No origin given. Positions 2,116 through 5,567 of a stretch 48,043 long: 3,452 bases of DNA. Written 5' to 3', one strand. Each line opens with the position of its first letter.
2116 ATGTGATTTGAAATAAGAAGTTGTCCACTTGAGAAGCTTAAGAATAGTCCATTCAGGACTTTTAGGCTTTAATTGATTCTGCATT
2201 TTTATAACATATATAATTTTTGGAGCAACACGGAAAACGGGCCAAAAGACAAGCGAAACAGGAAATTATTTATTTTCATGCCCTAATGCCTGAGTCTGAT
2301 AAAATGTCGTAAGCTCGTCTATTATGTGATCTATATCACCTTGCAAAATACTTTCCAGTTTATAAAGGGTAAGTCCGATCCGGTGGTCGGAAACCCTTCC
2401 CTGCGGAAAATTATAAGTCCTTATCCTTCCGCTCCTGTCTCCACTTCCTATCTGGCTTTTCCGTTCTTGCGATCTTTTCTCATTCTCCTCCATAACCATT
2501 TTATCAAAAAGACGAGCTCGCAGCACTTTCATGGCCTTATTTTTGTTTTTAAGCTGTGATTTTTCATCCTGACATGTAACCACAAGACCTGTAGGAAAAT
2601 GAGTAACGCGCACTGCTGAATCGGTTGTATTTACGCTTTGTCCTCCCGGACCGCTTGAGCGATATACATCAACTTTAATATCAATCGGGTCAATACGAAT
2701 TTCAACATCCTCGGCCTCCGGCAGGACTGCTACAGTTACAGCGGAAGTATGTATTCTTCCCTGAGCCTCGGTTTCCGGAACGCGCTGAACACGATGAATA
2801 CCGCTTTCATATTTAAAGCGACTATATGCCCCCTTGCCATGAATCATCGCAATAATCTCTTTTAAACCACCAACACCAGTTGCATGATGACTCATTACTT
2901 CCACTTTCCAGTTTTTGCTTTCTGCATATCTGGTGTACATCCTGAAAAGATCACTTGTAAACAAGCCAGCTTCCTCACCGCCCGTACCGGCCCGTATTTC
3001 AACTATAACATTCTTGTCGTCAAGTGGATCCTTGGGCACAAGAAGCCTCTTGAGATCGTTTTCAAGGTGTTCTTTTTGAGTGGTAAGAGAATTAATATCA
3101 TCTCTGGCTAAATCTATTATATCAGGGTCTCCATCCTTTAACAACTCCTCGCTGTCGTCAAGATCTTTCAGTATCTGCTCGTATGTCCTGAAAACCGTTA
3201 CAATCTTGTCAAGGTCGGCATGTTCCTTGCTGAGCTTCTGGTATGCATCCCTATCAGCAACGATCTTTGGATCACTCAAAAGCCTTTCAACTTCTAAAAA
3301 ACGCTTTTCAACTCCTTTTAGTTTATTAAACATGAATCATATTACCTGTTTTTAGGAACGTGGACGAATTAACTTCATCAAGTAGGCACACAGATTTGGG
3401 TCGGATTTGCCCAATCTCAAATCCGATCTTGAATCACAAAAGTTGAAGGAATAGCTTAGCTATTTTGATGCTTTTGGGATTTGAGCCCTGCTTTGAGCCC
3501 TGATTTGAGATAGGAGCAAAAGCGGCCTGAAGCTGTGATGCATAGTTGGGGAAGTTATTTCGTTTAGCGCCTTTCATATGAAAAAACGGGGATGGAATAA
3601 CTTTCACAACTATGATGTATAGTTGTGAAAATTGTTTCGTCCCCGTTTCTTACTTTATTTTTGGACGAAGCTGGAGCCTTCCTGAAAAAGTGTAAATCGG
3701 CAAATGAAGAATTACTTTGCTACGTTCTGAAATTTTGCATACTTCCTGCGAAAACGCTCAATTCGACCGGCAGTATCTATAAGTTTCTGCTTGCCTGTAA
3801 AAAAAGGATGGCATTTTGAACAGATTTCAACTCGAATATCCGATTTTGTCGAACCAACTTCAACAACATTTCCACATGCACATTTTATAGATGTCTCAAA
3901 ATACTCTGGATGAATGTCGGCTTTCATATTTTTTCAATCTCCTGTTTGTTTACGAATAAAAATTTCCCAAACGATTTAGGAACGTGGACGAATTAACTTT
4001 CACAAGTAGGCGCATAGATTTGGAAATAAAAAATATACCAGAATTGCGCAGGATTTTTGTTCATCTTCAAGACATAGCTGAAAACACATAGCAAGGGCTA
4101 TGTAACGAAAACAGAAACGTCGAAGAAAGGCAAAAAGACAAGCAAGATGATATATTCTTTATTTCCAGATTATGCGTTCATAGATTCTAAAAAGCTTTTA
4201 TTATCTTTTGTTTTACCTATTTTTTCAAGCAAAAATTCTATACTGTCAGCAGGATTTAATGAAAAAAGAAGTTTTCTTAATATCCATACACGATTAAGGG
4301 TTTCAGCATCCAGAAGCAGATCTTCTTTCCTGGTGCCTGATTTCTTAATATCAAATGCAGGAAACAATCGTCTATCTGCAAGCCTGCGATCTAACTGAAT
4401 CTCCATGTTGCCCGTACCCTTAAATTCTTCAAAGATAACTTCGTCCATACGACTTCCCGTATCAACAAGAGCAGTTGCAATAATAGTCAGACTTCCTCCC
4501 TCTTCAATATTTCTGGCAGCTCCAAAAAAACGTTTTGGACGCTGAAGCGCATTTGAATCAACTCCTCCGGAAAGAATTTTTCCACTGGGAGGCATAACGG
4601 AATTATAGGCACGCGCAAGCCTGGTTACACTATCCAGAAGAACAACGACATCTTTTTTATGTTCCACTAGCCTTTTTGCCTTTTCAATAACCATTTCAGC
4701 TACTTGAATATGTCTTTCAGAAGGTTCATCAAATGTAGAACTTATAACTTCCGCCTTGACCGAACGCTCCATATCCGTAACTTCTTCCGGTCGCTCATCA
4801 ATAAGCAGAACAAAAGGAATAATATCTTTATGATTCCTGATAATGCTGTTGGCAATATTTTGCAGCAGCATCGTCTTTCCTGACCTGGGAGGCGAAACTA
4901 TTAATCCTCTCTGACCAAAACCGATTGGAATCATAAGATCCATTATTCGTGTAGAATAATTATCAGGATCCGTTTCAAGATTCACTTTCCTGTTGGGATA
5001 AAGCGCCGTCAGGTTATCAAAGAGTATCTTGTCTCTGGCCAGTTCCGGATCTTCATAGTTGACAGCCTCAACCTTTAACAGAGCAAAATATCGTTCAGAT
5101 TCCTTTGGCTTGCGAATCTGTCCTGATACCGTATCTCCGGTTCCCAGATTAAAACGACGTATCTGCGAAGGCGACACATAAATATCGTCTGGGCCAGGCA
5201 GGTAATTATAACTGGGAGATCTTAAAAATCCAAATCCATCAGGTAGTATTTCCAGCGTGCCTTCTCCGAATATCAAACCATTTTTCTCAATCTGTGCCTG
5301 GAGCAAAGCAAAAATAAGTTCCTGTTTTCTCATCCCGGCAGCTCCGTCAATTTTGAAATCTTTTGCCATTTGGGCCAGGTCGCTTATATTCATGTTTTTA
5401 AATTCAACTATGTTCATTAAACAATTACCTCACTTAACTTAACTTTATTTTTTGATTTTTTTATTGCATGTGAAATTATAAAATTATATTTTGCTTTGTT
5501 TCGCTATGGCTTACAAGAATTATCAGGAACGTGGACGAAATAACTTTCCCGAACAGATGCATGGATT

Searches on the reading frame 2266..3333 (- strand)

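Call 90: search_protein_families(library=pfam, proteins=[window:2266-3333:-])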
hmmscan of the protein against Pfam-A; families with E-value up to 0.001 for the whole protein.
window:2266-3333:- (355 aa): 2 families
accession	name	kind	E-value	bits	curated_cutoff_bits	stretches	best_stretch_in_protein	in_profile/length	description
PF03462.23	PCRF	-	4.1e-75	252.3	24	1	9-201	2-194/194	PCRF domain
PF00472.26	RF-1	-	2.1e-42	144.1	35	1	209-318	2-116/116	RF-1 domain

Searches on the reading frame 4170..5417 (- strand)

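Call 90: search_protein_families(library=pfam, proteins=[window:4170-5417:-])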
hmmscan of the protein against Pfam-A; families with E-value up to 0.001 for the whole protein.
window:4170-5417:- (415 aa): 7 families
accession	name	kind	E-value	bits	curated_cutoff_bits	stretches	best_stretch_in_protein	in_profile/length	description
PF07497.18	Rho_RNA_bind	-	2.4e-34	117.4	27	1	52-125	2-73/73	Rho termination factor, RNA-binding domain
PF00006.31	ATP-synt_ab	-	3.1e-24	86.2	29.5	1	157-360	3-211/213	ATP synthase alpha/beta family, nucleotide-binding domain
PF07498.18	Rho_N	-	1e-15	57.9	24.9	1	7-47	3-43/43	Rho termination factor, N-terminal domain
PF01637.24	ATPase_2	-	6.9e-05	23.2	33.2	1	176-268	28-123/225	ATPase domain predominantly from Archaea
PF22707.2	S1CSD-TOTE-2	-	0.00011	22.5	27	1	52-100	4-41/60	S1/CSD-like domain 2 of the TOTE conflict systems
PF05729.18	NACHT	-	0.00046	20.5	26.7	1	179-271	11-97/167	NACHT domain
PF08206.17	OB_RNB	-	0.00048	20.2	24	0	53-108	1-48/58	Ribonuclease B OB domain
